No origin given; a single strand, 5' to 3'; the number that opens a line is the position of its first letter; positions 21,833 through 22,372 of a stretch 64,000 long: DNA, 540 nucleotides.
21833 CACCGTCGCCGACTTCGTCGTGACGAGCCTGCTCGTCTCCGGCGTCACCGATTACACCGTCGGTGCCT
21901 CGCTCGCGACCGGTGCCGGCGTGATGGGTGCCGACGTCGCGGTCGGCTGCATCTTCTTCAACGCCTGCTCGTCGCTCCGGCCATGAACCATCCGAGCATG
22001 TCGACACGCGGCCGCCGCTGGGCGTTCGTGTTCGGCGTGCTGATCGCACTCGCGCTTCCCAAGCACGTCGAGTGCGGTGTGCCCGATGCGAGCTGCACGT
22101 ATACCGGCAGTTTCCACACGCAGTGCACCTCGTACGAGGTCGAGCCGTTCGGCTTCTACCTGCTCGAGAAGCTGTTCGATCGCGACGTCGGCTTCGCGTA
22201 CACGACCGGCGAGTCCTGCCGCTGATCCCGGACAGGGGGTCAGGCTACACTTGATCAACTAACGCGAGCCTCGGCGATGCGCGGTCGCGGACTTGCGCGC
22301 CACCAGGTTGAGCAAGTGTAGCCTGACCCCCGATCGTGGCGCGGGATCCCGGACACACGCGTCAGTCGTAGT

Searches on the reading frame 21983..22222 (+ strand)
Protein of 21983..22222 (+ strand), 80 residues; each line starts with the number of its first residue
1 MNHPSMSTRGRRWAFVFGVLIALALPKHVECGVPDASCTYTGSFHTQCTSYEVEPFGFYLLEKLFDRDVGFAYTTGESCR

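Call 5: search_protein_families(library=pfam, proteins=[window:21983-22222:+], max_evalue=1)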
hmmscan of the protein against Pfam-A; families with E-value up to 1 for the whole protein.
seq(80 aa): 0 families

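Call 6: search_protein_families(library=ncbifam, proteins=[window:21983-22222:+], max_evalue=1)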
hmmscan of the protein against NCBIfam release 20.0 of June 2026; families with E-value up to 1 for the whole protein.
seq(80 aa): 0 families

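Call 38: find_related_loci(query=A4, collection=genome_contigs, flank=8000)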
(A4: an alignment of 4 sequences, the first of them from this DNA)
Query A4 (80 aa) in genome_contigs; peptide patterns used: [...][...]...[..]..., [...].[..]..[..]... (x = any residue, [..] = any of these).
53 stretches matched a pattern; 33 encode a relative of the query (tblastn E <= 1e-3); 33 distinct loci.
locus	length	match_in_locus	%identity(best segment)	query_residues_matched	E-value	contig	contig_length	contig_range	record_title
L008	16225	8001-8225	68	6-80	1e-32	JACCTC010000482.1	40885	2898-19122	MAG: Deltaproteobacteria bacterium isolate MGR_bin64 SD2897-2912_k127_1358149, whole genome shotgun sequence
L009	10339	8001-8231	60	4-80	5e-32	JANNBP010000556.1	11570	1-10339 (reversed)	MAG: Deltaproteobacteria bacterium isolate OTE_78_metabat_316 OTE_78_k141_3050379, whole genome shotgun sequence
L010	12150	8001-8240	60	1-80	2e-31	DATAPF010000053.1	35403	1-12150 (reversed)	MAG TPA_asm: Kofleriaceae bacterium isolate SMAG_U5434 k141_3474825, whole genome shotgun sequence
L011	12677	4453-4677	65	6-80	1e-31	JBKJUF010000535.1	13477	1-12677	MAG: Kofleriaceae bacterium isolate ant_bin.650 k117_4357312, whole genome shotgun sequence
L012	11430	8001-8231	58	4-80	5e-31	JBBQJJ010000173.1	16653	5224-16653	MAG: Haliangiales bacterium isolate Co_metawrap_728 Cmw_728_k141_29866007_length_16653_cov_11.9944, whole genome shotgun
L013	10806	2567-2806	60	1-80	7e-31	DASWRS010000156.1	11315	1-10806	MAG TPA_asm: Kofleriaceae bacterium isolate SMAG_U3528 k141_1624280, whole genome shotgun sequence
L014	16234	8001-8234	59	2-79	1e-30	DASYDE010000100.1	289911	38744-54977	MAG TPA_asm: Kofleriaceae bacterium isolate SMAG_U4951 k141_4738771, whole genome shotgun sequence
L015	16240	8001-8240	56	1-80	2e-30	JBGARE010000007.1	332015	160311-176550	MAG: Kofleriaceae bacterium isolate MAG_AAO_AS.67 AAOAS-67_NODE_7_length_332015_cov_7.989067, whole genome shotgun seque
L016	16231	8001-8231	60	4-80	2e-30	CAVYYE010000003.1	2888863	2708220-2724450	MAG: uncultured delta proteobacterium isolate MFD05684.bin.1.427 genome assembly, contig: contig_25830, whole genome sho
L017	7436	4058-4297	58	1-80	3e-30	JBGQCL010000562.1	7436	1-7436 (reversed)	MAG: Kofleriaceae bacterium isolate OBJ2_061818_110_40 k141_2253492_length_7436_cov_15.0000, whole genome shotgun sequen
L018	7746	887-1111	60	6-80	2e-29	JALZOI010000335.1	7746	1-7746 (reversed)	MAG: Myxococcota bacterium isolate MSU bin107 SD1459_NODE_2797_length_7746_cov_2.411603, whole genome shotgun sequence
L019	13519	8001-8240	54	1-80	2e-29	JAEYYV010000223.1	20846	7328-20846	MAG: Proteobacteria bacterium isolate OH_CBlB_67 k127_2587981, whole genome shotgun sequence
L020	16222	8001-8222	61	6-80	2e-29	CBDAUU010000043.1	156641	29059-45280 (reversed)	MAG: Kofleriaceae bacterium isolate ffba1ace-c5ca-4b13-bc8a-5e7048f45719 genome assembly, contig: contig_43, whole genom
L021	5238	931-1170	55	1-80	4e-29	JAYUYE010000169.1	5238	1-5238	MAG: Myxococcales bacterium isolate GL137_UP_concoct_56 GL137_UP_concoct_56_168, whole genome shotgun sequence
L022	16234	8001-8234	58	1-79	3e-29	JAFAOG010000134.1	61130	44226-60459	MAG: Deltaproteobacteria bacterium isolate CP_BM_ER_6 BM_ER_k147_6946102, whole genome shotgun sequence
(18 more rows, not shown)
